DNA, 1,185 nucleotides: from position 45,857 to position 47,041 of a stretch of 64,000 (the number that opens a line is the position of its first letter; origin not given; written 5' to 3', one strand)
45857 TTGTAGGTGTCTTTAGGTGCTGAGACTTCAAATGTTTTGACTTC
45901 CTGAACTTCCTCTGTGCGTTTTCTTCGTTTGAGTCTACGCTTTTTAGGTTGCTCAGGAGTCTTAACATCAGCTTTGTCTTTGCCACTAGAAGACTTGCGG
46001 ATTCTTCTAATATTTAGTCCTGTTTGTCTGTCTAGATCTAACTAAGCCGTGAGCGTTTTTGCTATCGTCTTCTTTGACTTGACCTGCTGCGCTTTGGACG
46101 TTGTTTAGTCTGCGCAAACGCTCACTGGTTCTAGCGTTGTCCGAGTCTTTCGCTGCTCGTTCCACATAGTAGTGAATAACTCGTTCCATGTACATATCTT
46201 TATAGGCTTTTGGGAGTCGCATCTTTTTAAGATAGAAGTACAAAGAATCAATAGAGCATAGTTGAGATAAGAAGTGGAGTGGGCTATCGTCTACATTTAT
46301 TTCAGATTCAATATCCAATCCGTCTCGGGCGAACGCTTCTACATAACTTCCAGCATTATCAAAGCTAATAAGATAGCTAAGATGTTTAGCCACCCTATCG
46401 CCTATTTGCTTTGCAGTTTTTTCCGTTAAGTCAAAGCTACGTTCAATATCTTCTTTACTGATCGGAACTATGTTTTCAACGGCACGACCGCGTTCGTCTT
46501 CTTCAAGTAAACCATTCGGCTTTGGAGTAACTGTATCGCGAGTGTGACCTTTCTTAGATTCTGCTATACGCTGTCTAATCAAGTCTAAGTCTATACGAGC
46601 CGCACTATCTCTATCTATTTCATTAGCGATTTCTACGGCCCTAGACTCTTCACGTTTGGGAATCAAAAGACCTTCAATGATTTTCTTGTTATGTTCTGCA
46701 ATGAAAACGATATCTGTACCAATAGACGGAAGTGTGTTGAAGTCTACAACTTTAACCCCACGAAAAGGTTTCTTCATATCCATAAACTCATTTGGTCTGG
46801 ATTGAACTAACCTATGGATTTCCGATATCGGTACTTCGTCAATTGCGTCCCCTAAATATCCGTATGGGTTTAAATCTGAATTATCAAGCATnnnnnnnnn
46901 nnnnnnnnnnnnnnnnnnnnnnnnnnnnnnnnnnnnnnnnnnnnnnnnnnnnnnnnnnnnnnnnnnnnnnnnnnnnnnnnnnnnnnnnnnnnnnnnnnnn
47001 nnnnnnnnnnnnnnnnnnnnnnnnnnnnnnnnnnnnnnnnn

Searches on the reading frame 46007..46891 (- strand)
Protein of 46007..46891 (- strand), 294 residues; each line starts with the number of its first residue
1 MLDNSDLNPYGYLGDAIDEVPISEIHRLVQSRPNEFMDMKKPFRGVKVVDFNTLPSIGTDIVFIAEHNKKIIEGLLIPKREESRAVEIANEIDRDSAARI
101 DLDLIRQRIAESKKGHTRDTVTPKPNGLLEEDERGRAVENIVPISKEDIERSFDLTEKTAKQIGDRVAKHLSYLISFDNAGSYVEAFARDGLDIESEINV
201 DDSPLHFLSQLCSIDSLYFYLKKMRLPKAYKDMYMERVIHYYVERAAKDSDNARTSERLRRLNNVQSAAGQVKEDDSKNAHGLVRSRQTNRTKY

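Call 36: search_protein_families(library=phrogs, proteins=[window:46007-46891:-], max_evalue=0.01)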
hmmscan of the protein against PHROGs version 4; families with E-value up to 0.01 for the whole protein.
window:46007-46891:- (294 aa): 1 family
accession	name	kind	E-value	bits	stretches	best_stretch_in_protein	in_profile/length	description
phrog_31499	-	unknown function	4.1e-05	24.1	1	90-264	62-238/273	-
